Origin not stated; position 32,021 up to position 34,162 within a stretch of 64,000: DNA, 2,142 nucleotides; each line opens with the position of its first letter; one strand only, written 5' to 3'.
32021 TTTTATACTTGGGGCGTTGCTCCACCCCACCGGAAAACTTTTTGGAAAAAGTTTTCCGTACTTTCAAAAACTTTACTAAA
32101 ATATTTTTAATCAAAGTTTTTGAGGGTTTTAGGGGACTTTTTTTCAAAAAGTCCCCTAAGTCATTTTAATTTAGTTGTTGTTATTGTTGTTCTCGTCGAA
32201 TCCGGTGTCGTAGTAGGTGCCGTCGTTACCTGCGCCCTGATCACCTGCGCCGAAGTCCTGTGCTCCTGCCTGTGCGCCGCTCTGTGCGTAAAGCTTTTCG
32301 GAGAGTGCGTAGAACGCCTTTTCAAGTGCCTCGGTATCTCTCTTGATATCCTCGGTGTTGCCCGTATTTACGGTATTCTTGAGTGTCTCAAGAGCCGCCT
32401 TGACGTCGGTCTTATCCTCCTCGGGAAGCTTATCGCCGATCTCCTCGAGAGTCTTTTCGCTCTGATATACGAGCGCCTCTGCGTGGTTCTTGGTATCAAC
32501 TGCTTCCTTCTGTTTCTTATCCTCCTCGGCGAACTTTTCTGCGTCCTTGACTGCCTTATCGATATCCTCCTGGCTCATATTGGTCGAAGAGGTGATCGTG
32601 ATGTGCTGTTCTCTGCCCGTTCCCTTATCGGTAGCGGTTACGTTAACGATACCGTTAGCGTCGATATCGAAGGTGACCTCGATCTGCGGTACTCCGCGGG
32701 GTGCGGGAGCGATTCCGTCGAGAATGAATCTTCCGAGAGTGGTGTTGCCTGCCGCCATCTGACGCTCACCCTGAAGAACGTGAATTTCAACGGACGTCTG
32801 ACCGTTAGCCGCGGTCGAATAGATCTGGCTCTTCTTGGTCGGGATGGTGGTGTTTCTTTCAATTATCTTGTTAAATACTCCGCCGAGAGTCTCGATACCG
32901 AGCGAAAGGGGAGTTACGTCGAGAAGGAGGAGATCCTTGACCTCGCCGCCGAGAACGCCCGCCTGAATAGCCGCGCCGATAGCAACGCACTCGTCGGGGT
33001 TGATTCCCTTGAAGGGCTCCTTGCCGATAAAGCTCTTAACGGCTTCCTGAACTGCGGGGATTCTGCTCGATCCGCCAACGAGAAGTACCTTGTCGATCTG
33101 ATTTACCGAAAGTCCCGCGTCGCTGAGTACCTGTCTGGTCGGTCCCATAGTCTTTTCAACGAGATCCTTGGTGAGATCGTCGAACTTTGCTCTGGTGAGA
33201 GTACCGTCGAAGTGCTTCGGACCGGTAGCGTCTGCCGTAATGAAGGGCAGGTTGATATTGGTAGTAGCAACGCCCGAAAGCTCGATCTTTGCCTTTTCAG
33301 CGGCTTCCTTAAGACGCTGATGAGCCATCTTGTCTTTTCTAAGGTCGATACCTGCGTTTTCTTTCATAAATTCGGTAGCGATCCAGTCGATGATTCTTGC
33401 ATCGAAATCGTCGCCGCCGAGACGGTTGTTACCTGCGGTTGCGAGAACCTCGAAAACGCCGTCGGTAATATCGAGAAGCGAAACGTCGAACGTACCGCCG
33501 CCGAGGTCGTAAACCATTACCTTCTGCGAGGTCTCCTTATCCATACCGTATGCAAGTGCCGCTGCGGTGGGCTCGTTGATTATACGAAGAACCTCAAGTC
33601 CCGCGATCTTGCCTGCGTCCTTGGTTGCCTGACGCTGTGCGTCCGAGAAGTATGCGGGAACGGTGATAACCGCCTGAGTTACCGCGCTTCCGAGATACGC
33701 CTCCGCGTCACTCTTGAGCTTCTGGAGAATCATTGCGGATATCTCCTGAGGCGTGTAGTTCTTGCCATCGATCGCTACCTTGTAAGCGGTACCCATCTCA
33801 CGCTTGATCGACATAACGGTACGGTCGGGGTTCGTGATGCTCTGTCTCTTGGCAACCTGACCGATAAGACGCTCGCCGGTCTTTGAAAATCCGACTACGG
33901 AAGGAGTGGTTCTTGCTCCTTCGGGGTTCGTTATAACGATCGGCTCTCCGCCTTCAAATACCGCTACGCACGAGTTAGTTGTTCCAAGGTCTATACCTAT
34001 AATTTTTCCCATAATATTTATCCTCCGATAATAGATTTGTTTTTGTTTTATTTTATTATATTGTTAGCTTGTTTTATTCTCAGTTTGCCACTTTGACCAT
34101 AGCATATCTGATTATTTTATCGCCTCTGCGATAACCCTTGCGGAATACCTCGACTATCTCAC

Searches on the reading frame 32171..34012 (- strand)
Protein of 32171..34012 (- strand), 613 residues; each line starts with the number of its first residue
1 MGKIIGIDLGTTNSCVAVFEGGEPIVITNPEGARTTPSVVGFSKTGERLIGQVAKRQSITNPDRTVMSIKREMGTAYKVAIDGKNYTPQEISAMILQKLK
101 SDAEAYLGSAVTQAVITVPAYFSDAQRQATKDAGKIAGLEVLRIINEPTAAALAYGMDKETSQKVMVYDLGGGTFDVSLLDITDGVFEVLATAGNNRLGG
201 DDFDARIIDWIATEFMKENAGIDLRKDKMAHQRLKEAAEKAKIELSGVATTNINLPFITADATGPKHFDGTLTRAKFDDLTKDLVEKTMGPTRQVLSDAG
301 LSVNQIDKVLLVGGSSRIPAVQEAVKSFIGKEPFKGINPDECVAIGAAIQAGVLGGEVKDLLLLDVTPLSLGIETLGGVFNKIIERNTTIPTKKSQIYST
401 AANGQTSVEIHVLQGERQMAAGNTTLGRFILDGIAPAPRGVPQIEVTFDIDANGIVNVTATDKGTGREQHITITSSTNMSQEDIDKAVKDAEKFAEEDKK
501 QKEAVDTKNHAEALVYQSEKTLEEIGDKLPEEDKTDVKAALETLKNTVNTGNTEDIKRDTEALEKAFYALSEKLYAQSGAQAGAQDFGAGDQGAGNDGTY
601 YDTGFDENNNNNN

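Call 85: search_protein_families(library=pfam, proteins=[window:32171-34012:-], max_evalue=0.0001)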
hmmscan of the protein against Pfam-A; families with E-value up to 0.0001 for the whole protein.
window:32171-34012:- (613 aa): 2 families
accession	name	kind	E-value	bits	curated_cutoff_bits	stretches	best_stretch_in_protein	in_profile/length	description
PF00012.26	HSP70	-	1.1e-247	823.5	20.6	2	78-575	100-598/599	Hsp70 protein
PF06723.19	MreB_Mbl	-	2.1e-19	70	27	1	4-349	3-317/327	MreB/Mbl protein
